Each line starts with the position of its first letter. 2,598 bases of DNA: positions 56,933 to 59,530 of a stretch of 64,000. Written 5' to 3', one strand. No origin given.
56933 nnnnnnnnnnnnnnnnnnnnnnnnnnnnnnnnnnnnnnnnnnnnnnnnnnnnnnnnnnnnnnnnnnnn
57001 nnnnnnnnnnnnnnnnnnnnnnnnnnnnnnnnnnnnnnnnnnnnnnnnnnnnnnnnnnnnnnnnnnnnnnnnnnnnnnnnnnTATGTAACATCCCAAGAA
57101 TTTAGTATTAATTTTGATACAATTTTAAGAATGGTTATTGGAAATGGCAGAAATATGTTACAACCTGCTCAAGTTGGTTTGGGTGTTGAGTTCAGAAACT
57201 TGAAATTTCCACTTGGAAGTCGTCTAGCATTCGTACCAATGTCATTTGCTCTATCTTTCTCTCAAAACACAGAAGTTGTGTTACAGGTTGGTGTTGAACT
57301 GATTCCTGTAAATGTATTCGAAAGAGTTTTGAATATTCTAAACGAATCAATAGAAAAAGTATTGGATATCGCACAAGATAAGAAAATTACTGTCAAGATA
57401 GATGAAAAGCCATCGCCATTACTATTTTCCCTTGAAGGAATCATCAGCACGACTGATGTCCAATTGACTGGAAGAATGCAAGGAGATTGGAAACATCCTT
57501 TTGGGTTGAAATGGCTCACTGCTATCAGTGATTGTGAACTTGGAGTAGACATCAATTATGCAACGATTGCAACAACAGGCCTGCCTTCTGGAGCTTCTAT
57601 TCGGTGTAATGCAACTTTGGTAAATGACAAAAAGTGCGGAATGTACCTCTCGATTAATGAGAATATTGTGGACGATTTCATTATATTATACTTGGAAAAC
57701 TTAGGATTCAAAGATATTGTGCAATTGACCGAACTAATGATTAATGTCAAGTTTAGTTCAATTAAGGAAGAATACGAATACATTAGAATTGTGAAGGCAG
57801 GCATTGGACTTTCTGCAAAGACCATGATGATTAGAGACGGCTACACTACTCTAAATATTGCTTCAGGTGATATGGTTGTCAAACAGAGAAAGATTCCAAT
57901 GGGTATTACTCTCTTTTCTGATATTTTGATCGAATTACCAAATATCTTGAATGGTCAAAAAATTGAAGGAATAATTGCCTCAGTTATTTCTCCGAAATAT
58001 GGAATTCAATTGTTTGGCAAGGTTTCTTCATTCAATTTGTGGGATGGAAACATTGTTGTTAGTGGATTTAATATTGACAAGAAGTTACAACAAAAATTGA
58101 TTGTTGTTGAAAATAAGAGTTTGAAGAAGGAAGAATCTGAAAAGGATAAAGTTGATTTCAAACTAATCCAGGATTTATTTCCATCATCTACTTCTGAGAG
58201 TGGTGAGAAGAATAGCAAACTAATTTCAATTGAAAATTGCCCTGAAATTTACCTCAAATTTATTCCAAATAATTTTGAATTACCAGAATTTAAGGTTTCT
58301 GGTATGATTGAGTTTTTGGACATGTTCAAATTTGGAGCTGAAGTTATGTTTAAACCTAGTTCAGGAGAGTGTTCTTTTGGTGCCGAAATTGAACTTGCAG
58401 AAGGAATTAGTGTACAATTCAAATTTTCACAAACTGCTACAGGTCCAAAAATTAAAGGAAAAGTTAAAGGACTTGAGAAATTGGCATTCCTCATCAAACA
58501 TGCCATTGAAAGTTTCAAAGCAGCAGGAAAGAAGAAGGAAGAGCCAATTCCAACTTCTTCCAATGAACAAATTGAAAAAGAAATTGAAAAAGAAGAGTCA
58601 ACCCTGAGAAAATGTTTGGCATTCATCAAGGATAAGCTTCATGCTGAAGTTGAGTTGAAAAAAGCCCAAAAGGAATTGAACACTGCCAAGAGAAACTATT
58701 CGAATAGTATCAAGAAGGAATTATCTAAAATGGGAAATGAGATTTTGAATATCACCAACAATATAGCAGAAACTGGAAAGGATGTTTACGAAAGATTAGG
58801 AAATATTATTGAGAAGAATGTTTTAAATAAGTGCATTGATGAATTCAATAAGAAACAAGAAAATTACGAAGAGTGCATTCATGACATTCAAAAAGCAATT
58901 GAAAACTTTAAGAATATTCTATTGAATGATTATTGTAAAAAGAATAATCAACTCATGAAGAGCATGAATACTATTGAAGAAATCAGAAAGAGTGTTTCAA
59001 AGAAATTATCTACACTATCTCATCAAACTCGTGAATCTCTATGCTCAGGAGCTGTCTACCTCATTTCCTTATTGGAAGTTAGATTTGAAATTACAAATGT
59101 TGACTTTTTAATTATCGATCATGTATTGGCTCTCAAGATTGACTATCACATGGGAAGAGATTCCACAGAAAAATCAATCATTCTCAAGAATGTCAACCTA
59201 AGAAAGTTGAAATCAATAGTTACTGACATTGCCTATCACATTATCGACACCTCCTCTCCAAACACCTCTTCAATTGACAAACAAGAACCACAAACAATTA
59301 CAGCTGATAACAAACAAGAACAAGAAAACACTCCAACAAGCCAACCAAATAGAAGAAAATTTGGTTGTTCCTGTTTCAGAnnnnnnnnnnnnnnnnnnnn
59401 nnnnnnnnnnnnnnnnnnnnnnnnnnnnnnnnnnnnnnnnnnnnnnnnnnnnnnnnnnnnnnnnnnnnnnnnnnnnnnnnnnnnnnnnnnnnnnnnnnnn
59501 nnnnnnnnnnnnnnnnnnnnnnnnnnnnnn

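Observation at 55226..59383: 1385-aa intronless orphan ORF, the largest gene in the window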

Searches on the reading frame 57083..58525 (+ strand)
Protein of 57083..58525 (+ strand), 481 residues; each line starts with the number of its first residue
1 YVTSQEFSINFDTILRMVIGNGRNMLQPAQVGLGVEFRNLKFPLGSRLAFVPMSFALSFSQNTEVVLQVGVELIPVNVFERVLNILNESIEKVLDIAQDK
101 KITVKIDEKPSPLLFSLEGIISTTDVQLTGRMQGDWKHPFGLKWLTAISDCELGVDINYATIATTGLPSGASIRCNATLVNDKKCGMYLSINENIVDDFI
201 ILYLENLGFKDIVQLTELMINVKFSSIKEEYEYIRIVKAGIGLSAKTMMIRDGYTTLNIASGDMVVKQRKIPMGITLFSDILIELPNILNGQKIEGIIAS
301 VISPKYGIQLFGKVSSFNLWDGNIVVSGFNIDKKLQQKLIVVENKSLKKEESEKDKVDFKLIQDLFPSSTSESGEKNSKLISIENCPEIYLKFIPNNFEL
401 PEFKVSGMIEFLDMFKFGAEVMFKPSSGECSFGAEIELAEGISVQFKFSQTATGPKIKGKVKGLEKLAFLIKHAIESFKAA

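Call 117: find_related_loci(query=window:57083-58525:+, collection=viral_contigs, flank=3000)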
Query window:57083-58525:+ (481 aa) in viral_contigs; peptide patterns used: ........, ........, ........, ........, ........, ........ (x = any residue, [..] = any of these).
4 stretches matched a pattern, but none encodes a relative of the query by tblastn (E <= 1e-3).

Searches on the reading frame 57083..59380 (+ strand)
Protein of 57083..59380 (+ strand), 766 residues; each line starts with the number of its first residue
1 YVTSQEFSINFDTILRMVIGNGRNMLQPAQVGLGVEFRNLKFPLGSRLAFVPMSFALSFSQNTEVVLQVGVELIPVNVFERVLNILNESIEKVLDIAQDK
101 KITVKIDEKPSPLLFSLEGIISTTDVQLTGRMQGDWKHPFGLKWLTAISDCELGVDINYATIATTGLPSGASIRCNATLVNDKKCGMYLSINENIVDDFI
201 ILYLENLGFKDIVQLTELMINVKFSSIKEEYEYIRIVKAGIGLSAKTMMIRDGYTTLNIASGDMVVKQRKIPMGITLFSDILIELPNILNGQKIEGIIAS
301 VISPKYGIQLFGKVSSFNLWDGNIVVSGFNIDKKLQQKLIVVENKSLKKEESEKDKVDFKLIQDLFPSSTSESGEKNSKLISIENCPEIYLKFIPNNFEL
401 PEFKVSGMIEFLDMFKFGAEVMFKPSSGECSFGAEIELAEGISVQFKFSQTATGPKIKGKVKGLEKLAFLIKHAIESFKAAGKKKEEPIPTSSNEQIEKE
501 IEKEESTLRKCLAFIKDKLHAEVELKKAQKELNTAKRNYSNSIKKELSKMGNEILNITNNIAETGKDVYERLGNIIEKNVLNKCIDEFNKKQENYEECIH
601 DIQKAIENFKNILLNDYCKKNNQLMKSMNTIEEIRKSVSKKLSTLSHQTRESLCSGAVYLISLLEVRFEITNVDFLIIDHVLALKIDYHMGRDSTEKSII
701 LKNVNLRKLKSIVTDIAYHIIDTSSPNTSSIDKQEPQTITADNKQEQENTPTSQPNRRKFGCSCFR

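Call 83: predict_structure(alignment_id=A4)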
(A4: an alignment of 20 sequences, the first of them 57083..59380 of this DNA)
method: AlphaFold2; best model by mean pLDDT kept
length: 766 residues; sequences in the alignment: 20
mean_pLDDT: 56.8   pTM: 0.46
mean pLDDT of the five models: 56.8, 56.0, 52.8, 50.9, 48.7
residues with pLDDT >= 90: 37; 70-90: 192; 50-70: 190; < 50: 347
segments of 3 or more residues with pLDDT < 50: 1-82, 89-92, 94-107, 254-257, 334-355, 370-381, 440-442, 452-505, 564-566, 571-573, 605-677, 679-682, 724-766
pLDDT, mean of each block of 10 residues (from residue 1): 25 31 31 32 30 32 39 46 50 43 44 68 74 78 82 85 83 89 89 87 88 83 65 83 86 52 60 90 80 87 88 86 78 42 33 52 66 40 72 75 85 72 72 62 53 40 40 43 36 39 47 52 61 64 68 65 49 50 58 55 48 40 34 40 38 34 35 44 54 59 51 55 43 39 31 31 31
secondary structure, 60 per line:
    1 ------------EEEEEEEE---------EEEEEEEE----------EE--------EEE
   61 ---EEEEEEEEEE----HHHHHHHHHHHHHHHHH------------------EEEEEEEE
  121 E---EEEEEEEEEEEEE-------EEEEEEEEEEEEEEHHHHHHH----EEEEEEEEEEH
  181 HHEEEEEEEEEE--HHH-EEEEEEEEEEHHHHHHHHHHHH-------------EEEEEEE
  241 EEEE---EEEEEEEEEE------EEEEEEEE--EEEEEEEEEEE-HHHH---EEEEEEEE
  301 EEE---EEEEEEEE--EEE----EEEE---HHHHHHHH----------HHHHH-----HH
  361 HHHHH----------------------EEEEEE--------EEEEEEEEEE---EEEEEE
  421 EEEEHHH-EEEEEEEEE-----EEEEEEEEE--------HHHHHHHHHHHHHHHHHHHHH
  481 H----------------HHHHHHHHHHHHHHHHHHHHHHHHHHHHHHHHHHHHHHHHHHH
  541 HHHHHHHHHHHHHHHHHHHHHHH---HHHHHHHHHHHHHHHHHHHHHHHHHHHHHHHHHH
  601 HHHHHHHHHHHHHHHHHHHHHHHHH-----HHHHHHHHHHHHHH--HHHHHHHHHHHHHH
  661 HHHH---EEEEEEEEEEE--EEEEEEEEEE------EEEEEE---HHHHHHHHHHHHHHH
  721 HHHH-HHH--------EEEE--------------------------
elements in order (helices of 4 or more, strands of 3 or more residues): E13-20 E30-37 E58-60 E64-73 H78-94 E113-121 E125-137 E145-158 H159-165 E170-179 E183-192 E199-208 H209-220 E234-244 E248-257 E264-271 E274-284 H286-289 E293-303 E307-314 E317-319 E324-327 H331-338 H349-353 H359-365 E388-393 E402-411 E415-424 E429-437 E443-451 H460-481 H498-563 H567-625 H631-644 H647-664 E668-678 E681-690 E697-702 H706-724 E737-740

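Call 114: search_solved_structures(query=A4, max_evalue=1)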
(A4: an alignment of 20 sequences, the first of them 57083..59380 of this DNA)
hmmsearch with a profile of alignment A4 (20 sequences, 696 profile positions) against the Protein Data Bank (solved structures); distinct sequences matched with E-value up to 1: 289 (the best 60 are shown).
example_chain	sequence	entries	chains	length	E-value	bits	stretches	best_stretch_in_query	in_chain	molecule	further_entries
30dr_S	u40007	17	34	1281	1e-05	27.5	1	446-537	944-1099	Dynactin subunit 1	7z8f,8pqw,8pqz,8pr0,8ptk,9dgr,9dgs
4tko_B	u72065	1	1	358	1.5e-05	27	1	396-537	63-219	EmrA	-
8qox_B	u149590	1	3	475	1.6e-05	26.9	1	428-533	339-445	Conserved membrane protein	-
6znl_Z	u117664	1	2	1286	2e-05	26.5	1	446-537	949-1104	Dynactin subunit 1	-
9b7j_s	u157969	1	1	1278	3.7e-05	25.7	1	446-537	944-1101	Dynactin subunit 1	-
9b7j_S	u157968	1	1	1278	3.7e-05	25.7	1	446-537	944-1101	Dynactin subunit 1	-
4tql_A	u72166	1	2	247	0.00014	23.7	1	378-588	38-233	Three helix bundle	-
4xa3_A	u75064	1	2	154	0.00017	23.5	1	448-536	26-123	Gp7-MYH7(1361-1425)-Eb1 chimera protein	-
6em8_A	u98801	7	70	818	0.00048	22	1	374-536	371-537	ATP-dependent Clp protease ATP-binding subunit ClpC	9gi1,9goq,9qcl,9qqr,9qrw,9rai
6clz_B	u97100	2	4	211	0.00058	21.7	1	386-537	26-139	Apolipoprotein A-I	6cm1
8pr5_A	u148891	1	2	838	0.00064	21.6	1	446-536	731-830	Dynactin subunit 1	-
6pf2_A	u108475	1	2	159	0.00066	21.5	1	449-536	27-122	Myosin, heavy polypeptide 7, cardiac muscle, beta variant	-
6em9_A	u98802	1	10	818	0.00083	21.2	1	374-535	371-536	ATP-dependent Clp protease ATP-binding subunit ClpC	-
1qvr_A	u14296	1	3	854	0.001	20.9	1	393-515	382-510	ClpB protein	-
4hse_A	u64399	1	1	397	0.0012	20.6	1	393-514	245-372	Chaperone protein ClpB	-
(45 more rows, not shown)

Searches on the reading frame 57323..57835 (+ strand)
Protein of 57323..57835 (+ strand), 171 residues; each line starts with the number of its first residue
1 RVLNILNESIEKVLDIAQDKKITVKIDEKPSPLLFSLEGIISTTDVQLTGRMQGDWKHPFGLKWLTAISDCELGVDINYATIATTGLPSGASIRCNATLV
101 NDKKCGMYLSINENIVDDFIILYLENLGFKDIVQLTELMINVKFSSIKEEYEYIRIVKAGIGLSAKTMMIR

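Call 29: find_homologous_proteins(query=A1, max_evalue=0.001)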
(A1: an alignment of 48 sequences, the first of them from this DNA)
Query A1 (48 sequences): 5777 candidates shared short words with the query, none scored E <= 0.001.

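Call 30: search_solved_structures(query=A1, max_evalue=10)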
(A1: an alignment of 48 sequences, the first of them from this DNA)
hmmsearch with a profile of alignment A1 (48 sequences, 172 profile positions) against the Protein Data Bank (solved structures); distinct sequences matched with E-value up to 10: 3.
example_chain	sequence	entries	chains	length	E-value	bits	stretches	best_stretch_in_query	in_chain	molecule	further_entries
7yui_A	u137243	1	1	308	0.99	12.4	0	131-162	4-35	Polyubiquitin-C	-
9arw_C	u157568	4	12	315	1.4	12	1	81-107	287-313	Type III-B CRISPR module RAMP protein Cmr4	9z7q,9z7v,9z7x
7kdu_C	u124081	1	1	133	2.1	11.4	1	88-141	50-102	VHH antibody V5E4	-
